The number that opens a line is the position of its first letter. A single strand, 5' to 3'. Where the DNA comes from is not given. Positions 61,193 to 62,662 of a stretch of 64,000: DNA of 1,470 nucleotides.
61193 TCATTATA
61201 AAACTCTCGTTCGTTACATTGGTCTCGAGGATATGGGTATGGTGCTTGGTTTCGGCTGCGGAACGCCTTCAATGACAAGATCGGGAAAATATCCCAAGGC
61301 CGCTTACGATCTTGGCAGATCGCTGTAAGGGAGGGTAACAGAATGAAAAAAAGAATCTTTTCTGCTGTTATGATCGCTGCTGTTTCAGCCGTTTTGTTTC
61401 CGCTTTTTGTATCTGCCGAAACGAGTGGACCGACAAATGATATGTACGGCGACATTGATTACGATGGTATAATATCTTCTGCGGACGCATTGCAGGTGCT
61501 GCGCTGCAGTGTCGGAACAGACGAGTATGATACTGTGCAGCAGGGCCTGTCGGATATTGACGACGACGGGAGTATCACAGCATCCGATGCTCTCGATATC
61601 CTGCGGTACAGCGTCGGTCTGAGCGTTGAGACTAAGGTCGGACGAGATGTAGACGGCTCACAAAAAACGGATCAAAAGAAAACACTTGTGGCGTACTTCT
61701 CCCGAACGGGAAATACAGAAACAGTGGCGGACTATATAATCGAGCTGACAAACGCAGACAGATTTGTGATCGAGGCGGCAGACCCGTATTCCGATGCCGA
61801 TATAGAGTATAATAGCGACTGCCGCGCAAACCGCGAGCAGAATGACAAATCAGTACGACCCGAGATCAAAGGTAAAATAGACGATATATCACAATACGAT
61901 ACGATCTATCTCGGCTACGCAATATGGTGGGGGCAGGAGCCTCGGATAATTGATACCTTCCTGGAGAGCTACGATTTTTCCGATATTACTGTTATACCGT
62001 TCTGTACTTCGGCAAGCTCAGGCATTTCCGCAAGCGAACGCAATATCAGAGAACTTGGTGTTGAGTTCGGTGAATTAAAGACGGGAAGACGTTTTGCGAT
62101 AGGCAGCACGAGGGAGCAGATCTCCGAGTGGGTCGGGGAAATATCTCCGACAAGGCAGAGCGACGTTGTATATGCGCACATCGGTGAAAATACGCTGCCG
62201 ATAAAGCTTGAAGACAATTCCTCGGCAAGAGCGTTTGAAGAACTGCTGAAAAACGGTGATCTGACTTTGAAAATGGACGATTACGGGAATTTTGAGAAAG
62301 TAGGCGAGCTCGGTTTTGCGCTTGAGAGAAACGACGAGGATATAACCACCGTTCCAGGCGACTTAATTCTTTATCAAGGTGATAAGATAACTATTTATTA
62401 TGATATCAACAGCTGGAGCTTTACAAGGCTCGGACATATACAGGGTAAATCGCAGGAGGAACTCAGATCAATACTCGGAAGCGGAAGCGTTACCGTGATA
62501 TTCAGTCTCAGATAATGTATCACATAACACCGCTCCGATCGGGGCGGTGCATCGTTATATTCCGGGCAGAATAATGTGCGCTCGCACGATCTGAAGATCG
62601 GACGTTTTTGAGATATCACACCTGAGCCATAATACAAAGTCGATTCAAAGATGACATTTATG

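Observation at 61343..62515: A flavodoxin carried on a dockerin: a redox cofactor protein addressed to a cohesin scaffold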

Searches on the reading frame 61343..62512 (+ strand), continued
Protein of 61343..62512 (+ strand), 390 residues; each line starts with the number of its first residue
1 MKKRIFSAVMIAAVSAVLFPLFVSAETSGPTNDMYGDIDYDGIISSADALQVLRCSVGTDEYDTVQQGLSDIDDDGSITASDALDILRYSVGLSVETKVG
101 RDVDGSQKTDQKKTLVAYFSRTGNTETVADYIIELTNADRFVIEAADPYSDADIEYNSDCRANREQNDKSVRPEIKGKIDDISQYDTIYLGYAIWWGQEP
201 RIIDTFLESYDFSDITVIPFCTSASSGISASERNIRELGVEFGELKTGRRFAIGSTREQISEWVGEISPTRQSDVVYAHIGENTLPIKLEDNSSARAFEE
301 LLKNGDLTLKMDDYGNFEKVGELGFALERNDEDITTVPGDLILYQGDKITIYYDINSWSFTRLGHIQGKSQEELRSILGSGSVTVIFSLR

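Call 29: find_encoding_contigs(protein=window:61343-62512:+, flank=10000, max_places=4)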
Protein window:61343-62512:+ (390 aa): 2 contigs read that carry it; 2 places shown.
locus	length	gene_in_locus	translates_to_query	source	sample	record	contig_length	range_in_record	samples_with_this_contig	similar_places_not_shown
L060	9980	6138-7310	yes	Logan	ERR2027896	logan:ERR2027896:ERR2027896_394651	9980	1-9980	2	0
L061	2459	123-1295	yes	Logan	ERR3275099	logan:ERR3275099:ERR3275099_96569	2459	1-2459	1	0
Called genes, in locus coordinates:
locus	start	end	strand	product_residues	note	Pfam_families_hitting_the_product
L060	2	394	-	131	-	?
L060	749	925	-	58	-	-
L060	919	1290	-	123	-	-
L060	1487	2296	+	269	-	PF02089:Palm_thioest (faint)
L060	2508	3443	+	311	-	PF00248:Aldo_ket_red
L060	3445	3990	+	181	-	PF01613:Flavin_Reduct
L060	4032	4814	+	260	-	PF12682:Flavodoxin_4, PF12724:Flavodoxin_5 (faint)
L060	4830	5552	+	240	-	-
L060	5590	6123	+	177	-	PF02525:Flavodoxin_2, PF03358:FMN_red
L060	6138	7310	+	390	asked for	PF00404:Dockerin_1 (weak), PF12682:Flavodoxin_4, PF18050:Cyclophil_like2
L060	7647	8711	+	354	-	PF13306:LRR_5, PF00404:Dockerin_1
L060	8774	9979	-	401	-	?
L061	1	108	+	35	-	?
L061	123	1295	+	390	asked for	PF00404:Dockerin_1 (weak), PF12682:Flavodoxin_4, PF18050:Cyclophil_like2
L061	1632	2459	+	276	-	?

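Call 30: find_encoding_contigs(protein=P0001, flank=10000, max_places=4)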
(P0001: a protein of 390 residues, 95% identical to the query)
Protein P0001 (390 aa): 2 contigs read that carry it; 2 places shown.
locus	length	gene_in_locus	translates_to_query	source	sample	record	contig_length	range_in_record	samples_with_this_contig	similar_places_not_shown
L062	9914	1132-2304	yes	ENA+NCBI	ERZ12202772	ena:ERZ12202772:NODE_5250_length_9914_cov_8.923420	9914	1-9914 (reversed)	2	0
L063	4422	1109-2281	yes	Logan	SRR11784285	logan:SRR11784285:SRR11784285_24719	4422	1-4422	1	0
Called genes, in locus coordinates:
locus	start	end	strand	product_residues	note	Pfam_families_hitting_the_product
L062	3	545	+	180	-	?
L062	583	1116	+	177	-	PF02525:Flavodoxin_2, PF03358:FMN_red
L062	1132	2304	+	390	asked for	PF00404:Dockerin_1 (weak), PF12682:Flavodoxin_4, PF18050:Cyclophil_like2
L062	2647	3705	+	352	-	PF13306:LRR_5, PF00404:Dockerin_1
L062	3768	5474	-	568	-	PF05524:PEP-utilisers_N, PF00391:PEP-utilizers, PF02896:PEP-utilizers_C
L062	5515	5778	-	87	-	PF00381:PTS-HPr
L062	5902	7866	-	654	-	PF00359:PTS_EIIA_2, PF02302:PTS_IIB, PF25554:PTS_EIIB_BC_N, PF02378:PTS_EIIC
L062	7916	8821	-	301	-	PF00294:PfkB, PF08543:Phos_pyr_kin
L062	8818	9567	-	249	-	PF08220:HTH_DeoR, PF08279:HTH_11 (weak), PF00455:DeoRC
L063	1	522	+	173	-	?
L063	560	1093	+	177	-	PF02525:Flavodoxin_2, PF03358:FMN_red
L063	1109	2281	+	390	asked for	PF00404:Dockerin_1 (weak), PF12682:Flavodoxin_4, PF18050:Cyclophil_like2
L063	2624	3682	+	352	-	PF13306:LRR_5, PF00404:Dockerin_1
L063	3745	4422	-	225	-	?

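Call 33: predict_structure(alignment_id=A1)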
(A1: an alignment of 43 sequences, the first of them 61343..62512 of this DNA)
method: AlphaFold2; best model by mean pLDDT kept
length: 390 residues; sequences in the alignment: 43
mean_pLDDT: 81.7   pTM: 0.46
mean pLDDT of the five models: 81.7, 77.4, 75.2, 74.5, 73.1
residues with pLDDT >= 90: 171; 70-90: 158; 50-70: 10; < 50: 51
segments of 3 or more residues with pLDDT < 50: 1-32, 96-109, 269-273
pLDDT, mean of each block of 10 residues (from residue 1): 34 33 29 70 87 88 84 84 85 50 34 89 94 92 95 89 91 92 92 92 96 93 88 90 90 90 74 74 91 88 91 91 88 88 90 88 91 91 91
secondary structure, 60 per line:
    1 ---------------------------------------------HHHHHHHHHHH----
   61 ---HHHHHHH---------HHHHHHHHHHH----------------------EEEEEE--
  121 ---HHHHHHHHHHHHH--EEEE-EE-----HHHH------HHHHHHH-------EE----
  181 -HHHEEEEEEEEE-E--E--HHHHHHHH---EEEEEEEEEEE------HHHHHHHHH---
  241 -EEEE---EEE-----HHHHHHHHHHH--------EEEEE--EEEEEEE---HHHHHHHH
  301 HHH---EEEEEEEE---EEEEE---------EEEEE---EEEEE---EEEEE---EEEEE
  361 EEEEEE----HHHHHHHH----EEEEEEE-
elements in order: H46-56 H64-70 H80-90 E113-118 H124-136 E139-142 H151-154 H161-167 E185-193 H201-208 E212-222 H229-237 E242-245 E249-251 H257-267 E276-280 E283-289 H293-303 E307-314 E318-322 E332-336 E340-344 E348-352 E356-366 H371-378 E383-389

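Call 36: fold_search(model_id=the predicted structure, library=pdb)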
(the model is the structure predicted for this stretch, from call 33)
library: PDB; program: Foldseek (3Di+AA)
matches with E <= 10: 1159; with E <= 0.001: 129
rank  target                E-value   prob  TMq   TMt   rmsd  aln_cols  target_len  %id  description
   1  4ici                  3.8e-16  1.00  0.38  0.90   1.6       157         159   37  Crystal structure of a putative flavoprotein (BACEGG_01620) from Bacteroides eggerthii DSM 20697 at 1.40 A resolution (released 2013-01-02)
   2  4j8p                  4.0e-15  1.00  0.37  0.91   1.4       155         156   40  Crystal structure of a Putative flavoprotein (BACUNI_04544) from Bacteroides uniformis ATCC 8492 at 1.50 A resolution (released 2013-03-13)
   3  3klb                  9.3e-15  1.00  0.38  0.88   1.9       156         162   37  Crystal structure of Putative Flavoprotein in Complex with FMN (YP_213683.1) from Bacteroides fragilis NCTC 9343 at 1.75 (released 2010-01-26)
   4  2mwm_MODEL_1_A        6.7e-08  1.00  0.31  0.71   4.3       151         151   26  NMR structure of the protein YP_193882.1 from Lactobacillus acidophilus NCFM in presence of FMN (released 2014-12-10)
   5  3edo_A                9.6e-08  1.00  0.32  0.76   3.5       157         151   24  Crystal structure of Flavoprotein in Complex with FMN (YP_193882.1) from Lactobacillus acidophilus NCFM at 1.20 A reso (released 2008-09-30)
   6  3edo_B                1.5e-07  1.00  0.31  0.74   3.2       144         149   26  Crystal structure of Flavoprotein in Complex with FMN (YP_193882.1) from Lactobacillus acidophilus NCFM at 1.20 A reso (released 2008-09-30)
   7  1f4p                  3.0e-06  1.00  0.26  0.61   7.4       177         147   20  Y98W FLAVODOXIN MUTANT 1.5A (D. VULGARIS) (released 2001-04-04)
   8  7ddz                  3.3e-06  1.00  0.27  0.24  18.9       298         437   14  The Crystal Structure of Human Neuropeptide Y Y2 Receptor with JNJ-31020028 (released 2021-01-27)
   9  5v57_B                4.2e-06  1.00  0.26  0.17   7.5       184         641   21  3.0A SYN structure of the multi-domain human smoothened receptor in complex with TC114 (released 2017-05-24)
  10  5v56_A                4.5e-06  1.00  0.26  0.17   7.3       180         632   19  2.9A XFEL structure of the multi-domain human smoothened receptor (with E194M mutation) in complex with TC114 (released 2017-05-24)
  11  5v56_B                4.8e-06  1.00  0.25  0.16   7.7       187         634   19  2.9A XFEL structure of the multi-domain human smoothened receptor (with E194M mutation) in complex with TC114 (released 2017-05-24)
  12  7epe                  5.4e-06  1.00  0.26  0.26   7.5       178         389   18  Crystal structure of mGlu2 bound to NAM563 (released 2021-06-23)
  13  4heq_A                5.7e-06  1.00  0.24  0.57   8.1       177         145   19  The crystal structure of flavodoxin from Desulfovibrio gigas (released 2013-01-30)
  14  7k15                  7.3e-06  1.00  0.26  0.23  10.6       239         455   18  Crystal structure of the Human Leukotriene B4 Receptor 1 in Complex with Selective Antagonist MK-D-046 (released 2021-02-17)
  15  5v57_A                7.8e-06  1.00  0.27  0.17   7.2       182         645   20  3.0A SYN structure of the multi-domain human smoothened receptor in complex with TC114 (released 2017-05-24)
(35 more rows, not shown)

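Call 64: search_protein_families(library=pfam, proteins=[L044:11272-13437:+, L036:3375-5003:+, L044:9752-10525:+, L044:7076-7738:+], max_evalue=0.001)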
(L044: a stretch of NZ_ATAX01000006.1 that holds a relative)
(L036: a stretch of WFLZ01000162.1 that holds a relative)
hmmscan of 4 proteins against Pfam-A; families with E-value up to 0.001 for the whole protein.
L044:11272-13437:+ (722 aa): 5 families
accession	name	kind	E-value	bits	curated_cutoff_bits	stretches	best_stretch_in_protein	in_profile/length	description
PF03781.23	FGE-sulfatase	-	1.4e-44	153.1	23.3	1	288-541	3-255/255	Sulfatase-modifying factor enzyme 1-like domain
PF12682.12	Flavodoxin_4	-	5.3e-31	107.6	24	1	564-716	1-154/155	Flavodoxin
PF14358.11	DUF4405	-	0.00017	22.5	26.7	1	74-131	2-65/66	Domain of unknown function (DUF4405)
PF02525.22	Flavodoxin_2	-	0.00023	21.4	27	1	576-654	38-99/198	Flavodoxin-like fold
PF03358.20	FMN_red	-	0.00035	20.6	24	1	586-677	31-120/152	NADPH-dependent FMN reductase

L036:3375-5003:+ (543 aa): 4 families
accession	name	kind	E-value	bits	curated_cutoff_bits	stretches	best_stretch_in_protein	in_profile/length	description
PF00248.27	Aldo_ket_red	-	6.9e-50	170.2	24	1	303-535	19-290/291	Aldo/keto reductase family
PF12682.12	Flavodoxin_4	-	9e-43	145.9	24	1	111-262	2-153/155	Flavodoxin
PF12724.12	Flavodoxin_5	-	1e-05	26.3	27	0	112-136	1-25/145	Flavodoxin domain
PF12641.12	Flavodoxin_3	-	0.00021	21.6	27.5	0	112-135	1-24/160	Flavodoxin domain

L044:9752-10525:+ (258 aa): 3 families
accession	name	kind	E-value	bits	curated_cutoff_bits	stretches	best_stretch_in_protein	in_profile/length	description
PF12682.12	Flavodoxin_4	-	3.8e-46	156.8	24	1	99-250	3-154/155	Flavodoxin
PF12724.12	Flavodoxin_5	-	2.2e-06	28.5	27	0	99-124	1-28/145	Flavodoxin domain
PF12641.12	Flavodoxin_3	-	1.6e-05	25.2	27.5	0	100-122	2-24/160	Flavodoxin domain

L044:7076-7738:+ (221 aa): 2 families
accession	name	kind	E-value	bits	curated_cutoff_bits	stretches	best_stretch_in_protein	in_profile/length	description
PF17929.6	TetR_C_34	-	1.8e-12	47.9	26.3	1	104-199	2-100/120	Tetracyclin repressor-like, C-terminal domain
PF00440.29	TetR_N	-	6.3e-06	26.3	24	1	31-77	1-47/47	Bacterial regulatory proteins, tetR family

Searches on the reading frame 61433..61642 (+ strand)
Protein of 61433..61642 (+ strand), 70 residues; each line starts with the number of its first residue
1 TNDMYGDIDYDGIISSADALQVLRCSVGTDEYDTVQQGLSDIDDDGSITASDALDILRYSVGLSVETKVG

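Call 21: search_solved_structures(query=window:61433-61642:+, max_evalue=10, show_alignments=4)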
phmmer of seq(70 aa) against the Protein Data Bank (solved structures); distinct sequences matched with E-value up to 10: 47.
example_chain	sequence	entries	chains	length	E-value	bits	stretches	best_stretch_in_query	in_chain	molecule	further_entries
8x39_A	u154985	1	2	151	0.00041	24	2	4-65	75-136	Serine protease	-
8x3a_A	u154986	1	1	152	0.00042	24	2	4-65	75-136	Serine protease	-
2ccl_B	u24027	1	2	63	0.00069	23.3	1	4-60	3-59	ENDO-1,4-BETA-XYLANASE Y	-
4uyp_B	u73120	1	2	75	0.0022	21.7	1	4-62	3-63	Cellulosomal scaffoldin adaptor protein B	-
1ohz_B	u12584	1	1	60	0.0036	21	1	6-60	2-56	ENDO-1,4-BETA-XYLANASE Y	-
2mte_A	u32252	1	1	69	0.0055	20.5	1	3-59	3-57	Cellulose 1,4-beta-cellobiosidase (reducing end) CelS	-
1daq_A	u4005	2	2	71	0.0056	20.4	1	3-59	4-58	ENDOGLUCANASE SS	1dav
8ajy_B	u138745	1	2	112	0.0065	20.2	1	5-61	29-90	Dockerin from ScaH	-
6kgc_B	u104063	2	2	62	0.013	19.2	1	2-58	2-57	And cellulose-binding endoglucanase family 9 CelL ortholog dockerin domain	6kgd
6kg9_A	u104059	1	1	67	0.015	19.1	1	2-58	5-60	And cellulose-binding endoglucanase family 9 CelL ortholog dockerin domain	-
2y3n_B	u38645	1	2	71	0.016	19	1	4-59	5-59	CELLULOSOMAL FAMILY-48 PROCESSIVE GLYCOSIDE HYDROLASE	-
6kge_D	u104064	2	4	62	0.019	18.7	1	2-58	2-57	And cellulose-binding endoglucanase family 9 CelL ortholog dockerin domain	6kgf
4uyq_B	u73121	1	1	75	0.027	18.3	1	4-62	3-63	Cellulosomal scaffoldin adaptor protein B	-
5m2s_B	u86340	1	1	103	0.033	18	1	4-63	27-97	Doc8: Type I dockerin repeat domain from family 9 glycoside hydrolase WP_009982745[Ruminoc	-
5m2o_B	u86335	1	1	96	0.035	17.9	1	5-63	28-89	Group I Dockerin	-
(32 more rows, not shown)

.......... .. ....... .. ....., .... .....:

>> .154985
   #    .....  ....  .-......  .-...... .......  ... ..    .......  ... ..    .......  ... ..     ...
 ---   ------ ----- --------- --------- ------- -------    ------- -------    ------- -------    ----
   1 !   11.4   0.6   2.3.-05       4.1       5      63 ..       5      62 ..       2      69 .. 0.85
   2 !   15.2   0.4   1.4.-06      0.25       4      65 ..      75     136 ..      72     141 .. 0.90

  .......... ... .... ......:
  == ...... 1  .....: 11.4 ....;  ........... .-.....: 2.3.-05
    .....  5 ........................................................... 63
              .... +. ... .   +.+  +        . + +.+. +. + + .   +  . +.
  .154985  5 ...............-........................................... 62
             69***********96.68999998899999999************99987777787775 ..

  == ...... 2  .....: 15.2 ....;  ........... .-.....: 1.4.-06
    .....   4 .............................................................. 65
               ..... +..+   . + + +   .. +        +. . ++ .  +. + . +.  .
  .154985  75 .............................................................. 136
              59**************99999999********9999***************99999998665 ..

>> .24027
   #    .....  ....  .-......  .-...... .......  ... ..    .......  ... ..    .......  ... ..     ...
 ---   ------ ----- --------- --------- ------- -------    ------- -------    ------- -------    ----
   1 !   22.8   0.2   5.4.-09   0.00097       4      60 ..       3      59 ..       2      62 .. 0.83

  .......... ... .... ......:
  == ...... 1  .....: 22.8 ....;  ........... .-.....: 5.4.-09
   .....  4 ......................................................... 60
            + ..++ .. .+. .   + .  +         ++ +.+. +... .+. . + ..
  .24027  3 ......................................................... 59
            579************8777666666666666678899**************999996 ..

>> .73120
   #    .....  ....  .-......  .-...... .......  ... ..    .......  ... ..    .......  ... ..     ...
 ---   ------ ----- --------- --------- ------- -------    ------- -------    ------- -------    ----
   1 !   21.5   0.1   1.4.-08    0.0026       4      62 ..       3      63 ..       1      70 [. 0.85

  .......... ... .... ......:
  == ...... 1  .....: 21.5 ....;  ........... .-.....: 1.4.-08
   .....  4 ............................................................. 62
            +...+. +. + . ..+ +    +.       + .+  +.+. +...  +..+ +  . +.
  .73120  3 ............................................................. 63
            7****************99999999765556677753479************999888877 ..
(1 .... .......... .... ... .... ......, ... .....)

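Call 63: find_homologous_proteins(query=window:61433-61642:+, max_evalue=0.001)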
Query seq(70 aa) (70 aa): 1 proteins with E <= 0.001 among 2 candidates.
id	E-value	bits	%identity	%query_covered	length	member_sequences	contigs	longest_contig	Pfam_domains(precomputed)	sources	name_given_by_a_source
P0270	1.2e-10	59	56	94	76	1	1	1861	-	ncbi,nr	ncbi:MAG: hypothetical protein IIT42_01220, partial [Clostridia bacterium]|nr:hypothetical protein [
